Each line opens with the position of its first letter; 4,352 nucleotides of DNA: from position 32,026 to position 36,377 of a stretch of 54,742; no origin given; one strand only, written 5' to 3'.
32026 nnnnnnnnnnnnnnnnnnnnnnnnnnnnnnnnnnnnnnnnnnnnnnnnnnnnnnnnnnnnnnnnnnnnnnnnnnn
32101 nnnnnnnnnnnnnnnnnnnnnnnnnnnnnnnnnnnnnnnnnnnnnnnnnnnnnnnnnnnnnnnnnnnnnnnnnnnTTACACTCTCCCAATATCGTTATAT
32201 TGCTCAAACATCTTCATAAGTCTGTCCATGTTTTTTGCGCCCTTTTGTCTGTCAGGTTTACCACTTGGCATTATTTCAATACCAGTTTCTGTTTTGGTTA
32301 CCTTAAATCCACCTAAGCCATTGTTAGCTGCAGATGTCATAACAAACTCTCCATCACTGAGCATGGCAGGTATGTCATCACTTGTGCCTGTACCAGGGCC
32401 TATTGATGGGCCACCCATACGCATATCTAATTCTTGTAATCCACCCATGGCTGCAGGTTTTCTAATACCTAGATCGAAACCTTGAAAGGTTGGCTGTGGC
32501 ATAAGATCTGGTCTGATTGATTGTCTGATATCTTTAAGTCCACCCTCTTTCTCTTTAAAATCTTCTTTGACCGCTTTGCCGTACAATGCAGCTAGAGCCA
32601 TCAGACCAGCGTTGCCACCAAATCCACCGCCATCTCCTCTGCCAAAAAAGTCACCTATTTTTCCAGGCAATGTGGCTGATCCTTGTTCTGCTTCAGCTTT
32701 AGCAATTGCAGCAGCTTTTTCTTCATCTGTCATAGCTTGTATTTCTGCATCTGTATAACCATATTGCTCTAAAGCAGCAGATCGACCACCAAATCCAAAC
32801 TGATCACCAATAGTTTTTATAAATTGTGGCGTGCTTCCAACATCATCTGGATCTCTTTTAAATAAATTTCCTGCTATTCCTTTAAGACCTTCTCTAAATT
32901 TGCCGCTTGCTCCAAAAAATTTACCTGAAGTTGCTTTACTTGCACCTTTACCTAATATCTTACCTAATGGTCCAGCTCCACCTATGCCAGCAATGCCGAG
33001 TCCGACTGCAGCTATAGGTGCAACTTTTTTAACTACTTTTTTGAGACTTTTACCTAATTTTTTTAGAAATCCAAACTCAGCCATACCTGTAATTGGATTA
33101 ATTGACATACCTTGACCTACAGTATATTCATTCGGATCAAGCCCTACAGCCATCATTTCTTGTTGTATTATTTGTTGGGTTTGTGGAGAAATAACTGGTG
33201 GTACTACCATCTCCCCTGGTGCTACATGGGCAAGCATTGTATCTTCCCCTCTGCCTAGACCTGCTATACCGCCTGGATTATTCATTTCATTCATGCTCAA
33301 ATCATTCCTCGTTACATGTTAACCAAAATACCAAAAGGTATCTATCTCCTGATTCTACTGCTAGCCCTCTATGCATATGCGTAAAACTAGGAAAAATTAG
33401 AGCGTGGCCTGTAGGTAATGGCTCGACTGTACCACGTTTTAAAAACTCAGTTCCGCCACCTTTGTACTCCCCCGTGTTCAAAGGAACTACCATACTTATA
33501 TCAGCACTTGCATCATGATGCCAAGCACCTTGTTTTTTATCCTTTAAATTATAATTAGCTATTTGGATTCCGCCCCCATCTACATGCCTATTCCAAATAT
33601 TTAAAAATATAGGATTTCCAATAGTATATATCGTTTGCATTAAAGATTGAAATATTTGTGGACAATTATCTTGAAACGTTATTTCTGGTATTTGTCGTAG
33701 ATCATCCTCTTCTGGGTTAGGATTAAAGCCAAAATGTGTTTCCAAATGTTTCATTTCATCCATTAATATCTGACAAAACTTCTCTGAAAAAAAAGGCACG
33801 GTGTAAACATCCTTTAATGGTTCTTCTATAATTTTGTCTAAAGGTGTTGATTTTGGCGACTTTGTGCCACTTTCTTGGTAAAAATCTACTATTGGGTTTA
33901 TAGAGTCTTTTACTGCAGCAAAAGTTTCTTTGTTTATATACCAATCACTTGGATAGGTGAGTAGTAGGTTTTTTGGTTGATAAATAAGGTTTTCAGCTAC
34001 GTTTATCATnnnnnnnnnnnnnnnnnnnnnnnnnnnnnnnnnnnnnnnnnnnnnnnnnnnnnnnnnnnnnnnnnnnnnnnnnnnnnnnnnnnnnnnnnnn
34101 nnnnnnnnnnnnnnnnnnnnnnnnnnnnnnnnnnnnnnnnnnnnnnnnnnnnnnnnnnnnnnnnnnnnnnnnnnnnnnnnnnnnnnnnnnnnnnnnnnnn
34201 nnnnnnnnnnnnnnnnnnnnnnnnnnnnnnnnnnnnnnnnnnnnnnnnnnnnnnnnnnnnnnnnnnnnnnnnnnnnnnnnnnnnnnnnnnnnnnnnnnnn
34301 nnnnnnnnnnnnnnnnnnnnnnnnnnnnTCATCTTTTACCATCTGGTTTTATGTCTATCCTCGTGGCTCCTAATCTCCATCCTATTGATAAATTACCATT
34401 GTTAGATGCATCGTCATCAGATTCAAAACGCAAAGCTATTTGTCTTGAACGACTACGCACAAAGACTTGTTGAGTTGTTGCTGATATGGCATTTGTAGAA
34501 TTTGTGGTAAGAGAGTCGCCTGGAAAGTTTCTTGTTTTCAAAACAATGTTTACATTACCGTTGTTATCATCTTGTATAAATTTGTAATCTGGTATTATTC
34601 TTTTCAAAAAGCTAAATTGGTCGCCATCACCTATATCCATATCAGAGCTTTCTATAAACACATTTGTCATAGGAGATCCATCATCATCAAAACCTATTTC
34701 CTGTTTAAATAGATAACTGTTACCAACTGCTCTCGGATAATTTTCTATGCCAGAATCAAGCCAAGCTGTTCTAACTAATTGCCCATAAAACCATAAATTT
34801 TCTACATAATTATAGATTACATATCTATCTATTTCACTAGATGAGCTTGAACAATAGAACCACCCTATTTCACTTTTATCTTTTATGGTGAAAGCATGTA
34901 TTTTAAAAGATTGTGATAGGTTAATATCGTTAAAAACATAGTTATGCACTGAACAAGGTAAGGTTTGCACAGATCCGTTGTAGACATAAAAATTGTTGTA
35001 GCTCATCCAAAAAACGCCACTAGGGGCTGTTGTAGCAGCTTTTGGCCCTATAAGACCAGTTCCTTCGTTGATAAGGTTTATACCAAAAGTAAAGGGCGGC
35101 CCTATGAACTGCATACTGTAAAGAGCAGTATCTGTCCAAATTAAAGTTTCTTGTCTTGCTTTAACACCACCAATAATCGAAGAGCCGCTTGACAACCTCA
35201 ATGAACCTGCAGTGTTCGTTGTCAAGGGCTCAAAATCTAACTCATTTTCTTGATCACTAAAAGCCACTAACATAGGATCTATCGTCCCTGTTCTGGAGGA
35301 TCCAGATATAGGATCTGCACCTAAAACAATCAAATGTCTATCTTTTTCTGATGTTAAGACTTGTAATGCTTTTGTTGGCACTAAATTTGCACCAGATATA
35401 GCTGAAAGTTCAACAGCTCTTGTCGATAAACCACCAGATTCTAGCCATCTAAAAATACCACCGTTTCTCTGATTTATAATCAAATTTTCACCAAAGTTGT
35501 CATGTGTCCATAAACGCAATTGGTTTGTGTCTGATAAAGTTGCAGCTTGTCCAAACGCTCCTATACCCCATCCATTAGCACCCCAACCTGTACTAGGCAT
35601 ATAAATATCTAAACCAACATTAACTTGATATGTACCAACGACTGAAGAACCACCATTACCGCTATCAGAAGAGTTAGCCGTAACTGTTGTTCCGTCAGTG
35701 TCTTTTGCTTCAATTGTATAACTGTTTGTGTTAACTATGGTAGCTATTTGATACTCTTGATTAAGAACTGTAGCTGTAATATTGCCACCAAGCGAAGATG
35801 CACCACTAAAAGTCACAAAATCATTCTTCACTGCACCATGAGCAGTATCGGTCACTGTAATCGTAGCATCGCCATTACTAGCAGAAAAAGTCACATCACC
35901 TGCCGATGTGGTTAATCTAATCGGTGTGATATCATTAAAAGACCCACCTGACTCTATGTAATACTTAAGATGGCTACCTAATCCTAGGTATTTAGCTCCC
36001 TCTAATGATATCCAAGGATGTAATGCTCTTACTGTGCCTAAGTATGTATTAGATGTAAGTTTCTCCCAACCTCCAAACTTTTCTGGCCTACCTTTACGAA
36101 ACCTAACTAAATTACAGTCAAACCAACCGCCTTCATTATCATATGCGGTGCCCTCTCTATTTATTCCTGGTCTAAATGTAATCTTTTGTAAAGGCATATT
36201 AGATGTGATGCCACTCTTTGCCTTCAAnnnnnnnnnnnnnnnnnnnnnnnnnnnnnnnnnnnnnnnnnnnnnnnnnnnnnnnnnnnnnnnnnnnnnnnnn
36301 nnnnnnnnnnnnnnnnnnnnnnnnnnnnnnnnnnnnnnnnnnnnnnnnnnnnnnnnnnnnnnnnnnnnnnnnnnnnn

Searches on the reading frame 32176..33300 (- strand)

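Call 10: search_protein_families(library=phrogs, proteins=[window:32176-33300:-], max_evalue=0.001)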
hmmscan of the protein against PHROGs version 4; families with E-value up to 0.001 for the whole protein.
window:32176-33300:- (374 aa): 5 families
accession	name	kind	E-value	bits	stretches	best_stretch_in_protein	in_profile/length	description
phrog_6090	-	tail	6.8e-07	28.3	1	288-359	1092-1165/1853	tail length tape measure protein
phrog_25241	-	tail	2.2e-06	27.5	1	294-325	679-710/810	tail length tape measure protein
phrog_13338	-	unknown function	1.1e-05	24.9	1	295-327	785-817/903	-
phrog_5448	-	tail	1.4e-05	23.2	1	293-334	2283-2324/3103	tail length tape measure protein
phrog_7025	-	tail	0.0004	18.4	1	281-326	1757-1813/2880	tail length tape measure protein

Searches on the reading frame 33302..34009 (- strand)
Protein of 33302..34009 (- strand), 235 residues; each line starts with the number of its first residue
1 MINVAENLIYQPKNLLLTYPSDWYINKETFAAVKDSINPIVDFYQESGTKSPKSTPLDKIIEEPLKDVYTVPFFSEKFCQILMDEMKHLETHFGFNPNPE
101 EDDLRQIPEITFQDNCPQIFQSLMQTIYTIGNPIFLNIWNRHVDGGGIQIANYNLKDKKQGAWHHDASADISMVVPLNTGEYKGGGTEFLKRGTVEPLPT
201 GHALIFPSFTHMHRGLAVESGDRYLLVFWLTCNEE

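Call 26: search_protein_families(library=phrogs, proteins=[window:33302-34009:-], max_evalue=0.001)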
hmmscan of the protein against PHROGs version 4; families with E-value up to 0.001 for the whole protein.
window:33302-34009:- (235 aa): 2 families
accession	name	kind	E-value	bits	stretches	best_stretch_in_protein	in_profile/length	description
phrog_61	-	moron, auxiliary metabolic gene and host takeover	1.2e-30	108.1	1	59-233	438-630/689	2OG-Fe(II) oxygenase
phrog_2297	-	DNA, RNA and nucleotide metabolism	4.4e-11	44.3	1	140-232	72-161/163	DNA endonuclease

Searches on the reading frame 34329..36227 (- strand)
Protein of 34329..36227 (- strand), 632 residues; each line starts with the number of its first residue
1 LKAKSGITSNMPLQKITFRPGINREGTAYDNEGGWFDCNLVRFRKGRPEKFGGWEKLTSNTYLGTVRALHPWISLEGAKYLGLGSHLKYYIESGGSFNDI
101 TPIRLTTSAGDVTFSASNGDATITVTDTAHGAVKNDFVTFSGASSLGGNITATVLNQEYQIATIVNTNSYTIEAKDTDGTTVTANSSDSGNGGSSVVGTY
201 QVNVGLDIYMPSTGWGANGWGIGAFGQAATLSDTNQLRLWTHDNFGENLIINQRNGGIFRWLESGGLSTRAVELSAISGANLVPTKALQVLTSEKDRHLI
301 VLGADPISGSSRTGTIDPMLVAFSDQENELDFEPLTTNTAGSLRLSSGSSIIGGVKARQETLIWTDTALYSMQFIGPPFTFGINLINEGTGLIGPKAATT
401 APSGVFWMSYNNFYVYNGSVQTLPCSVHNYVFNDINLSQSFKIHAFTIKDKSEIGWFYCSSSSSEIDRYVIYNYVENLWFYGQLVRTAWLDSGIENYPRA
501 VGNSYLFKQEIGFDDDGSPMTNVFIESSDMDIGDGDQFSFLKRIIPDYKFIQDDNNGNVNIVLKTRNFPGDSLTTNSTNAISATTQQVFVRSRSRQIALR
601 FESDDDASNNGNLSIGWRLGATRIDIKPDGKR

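Call 10: search_protein_families(library=phrogs, proteins=[window:34329-36227:-], max_evalue=0.001)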
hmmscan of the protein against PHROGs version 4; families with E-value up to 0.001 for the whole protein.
window:34329-36227:- (632 aa): 1 family
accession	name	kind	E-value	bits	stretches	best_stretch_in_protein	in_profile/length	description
phrog_3287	-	head and packaging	9.7e-75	253.4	1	11-632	3-524/524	virion structural protein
